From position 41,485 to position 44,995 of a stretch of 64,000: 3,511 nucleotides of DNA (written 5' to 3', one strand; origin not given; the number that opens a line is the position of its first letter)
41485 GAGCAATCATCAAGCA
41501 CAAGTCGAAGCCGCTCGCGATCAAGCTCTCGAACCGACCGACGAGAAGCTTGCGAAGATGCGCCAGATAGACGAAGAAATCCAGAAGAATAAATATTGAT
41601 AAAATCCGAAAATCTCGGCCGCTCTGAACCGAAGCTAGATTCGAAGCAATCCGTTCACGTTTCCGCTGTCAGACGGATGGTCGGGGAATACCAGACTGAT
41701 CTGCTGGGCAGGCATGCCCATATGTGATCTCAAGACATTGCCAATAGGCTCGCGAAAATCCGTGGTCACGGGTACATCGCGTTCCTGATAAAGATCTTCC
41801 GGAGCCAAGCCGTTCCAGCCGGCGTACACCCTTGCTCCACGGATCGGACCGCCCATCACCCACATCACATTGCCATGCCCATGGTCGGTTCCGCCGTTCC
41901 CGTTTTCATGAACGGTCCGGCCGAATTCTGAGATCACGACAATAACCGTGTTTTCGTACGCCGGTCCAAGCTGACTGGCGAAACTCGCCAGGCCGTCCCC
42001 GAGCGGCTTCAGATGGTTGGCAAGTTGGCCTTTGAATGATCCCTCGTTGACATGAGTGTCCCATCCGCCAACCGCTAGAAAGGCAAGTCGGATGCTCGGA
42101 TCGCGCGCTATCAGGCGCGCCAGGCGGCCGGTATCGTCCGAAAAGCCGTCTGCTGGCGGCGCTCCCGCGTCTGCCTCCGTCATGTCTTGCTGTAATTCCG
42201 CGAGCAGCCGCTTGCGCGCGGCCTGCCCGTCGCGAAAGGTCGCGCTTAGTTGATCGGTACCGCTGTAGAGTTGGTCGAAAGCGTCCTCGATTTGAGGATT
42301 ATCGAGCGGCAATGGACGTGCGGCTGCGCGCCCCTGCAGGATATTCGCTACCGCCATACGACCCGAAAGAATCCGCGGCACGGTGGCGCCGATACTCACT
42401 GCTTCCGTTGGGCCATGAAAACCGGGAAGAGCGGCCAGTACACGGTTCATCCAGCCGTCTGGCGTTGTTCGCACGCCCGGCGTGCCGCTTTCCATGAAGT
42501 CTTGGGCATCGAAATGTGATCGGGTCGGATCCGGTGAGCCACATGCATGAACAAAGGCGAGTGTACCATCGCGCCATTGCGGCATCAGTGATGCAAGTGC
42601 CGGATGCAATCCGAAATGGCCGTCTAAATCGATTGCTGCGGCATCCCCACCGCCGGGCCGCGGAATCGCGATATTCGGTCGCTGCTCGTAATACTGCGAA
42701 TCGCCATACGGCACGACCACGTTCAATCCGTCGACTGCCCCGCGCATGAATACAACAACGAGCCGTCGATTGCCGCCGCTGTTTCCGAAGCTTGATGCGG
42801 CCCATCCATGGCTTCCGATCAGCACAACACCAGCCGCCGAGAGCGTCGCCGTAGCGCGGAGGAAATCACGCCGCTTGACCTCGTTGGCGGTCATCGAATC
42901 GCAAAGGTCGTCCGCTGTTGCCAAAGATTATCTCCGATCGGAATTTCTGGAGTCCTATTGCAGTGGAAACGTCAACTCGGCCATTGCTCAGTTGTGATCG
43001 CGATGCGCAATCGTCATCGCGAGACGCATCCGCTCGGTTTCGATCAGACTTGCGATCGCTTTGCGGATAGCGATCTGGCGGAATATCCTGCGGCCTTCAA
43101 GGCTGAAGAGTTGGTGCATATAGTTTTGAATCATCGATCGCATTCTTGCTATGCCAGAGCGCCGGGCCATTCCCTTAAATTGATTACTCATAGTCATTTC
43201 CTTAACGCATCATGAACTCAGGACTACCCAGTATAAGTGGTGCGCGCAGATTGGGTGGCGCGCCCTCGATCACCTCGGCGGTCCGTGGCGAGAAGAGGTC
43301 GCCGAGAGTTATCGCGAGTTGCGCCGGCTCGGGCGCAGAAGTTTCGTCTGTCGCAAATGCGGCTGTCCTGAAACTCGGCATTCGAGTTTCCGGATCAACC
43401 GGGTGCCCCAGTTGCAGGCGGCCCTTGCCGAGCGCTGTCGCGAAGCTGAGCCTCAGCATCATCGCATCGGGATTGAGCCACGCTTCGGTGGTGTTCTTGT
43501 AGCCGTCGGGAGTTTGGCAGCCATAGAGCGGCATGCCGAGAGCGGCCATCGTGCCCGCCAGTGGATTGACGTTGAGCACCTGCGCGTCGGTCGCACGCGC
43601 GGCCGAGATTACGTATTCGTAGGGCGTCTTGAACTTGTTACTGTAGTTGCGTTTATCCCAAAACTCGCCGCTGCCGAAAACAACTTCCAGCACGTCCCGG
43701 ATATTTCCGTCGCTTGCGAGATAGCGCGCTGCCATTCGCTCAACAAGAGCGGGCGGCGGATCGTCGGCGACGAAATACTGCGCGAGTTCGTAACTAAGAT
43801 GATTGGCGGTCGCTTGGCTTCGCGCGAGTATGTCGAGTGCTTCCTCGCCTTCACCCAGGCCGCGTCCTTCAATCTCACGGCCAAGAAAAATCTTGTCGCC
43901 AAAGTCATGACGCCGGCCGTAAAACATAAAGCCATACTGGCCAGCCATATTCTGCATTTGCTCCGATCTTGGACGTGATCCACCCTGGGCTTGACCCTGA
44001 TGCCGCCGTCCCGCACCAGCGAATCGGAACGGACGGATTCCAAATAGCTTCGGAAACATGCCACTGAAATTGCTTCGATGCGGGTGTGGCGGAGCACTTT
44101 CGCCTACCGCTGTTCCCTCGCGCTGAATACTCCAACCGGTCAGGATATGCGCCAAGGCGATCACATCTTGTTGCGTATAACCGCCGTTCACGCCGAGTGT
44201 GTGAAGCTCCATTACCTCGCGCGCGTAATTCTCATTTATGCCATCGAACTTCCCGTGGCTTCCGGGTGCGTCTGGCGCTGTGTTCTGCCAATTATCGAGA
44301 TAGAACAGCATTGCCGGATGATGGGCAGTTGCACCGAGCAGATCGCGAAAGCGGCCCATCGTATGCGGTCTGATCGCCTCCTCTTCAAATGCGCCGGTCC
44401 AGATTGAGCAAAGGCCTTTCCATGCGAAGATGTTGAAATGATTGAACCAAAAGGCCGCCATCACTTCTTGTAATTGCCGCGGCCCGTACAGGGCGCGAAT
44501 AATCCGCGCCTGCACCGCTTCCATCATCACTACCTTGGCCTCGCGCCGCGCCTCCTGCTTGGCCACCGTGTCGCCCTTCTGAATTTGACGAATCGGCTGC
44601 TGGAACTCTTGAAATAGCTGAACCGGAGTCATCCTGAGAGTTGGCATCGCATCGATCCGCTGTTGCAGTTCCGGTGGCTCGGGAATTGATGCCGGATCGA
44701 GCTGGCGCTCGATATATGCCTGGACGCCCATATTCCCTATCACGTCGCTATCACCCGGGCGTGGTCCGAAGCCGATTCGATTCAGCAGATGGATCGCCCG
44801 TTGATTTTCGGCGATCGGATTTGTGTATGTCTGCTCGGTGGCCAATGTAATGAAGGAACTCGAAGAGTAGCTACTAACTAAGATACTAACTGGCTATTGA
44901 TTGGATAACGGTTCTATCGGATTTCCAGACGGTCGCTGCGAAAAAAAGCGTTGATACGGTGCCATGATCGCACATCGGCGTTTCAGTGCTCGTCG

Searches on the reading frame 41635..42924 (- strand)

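Call 44: search_protein_families(library=pfam, proteins=[window:41635-42924:-], max_evalue=0.00001)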
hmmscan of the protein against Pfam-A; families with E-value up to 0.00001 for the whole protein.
window:41635-42924:- (429 aa): 1 family
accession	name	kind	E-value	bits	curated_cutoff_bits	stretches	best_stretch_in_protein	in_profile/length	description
PF07394.17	DUF1501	-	8.3e-38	131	27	1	53-409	2-386/390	Protein of unknown function (DUF1501)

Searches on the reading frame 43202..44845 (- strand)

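Call 44: search_protein_families(library=pfam, proteins=[window:43202-44845:-], max_evalue=0.00001)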
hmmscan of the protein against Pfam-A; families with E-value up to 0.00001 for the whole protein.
window:43202-44845:- (547 aa): 1 family
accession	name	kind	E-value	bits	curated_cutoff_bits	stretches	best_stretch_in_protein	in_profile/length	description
PF08811.16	DUF1800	-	1e-131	440.4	26.1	1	19-546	1-419/419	Protein of unknown function (DUF1800)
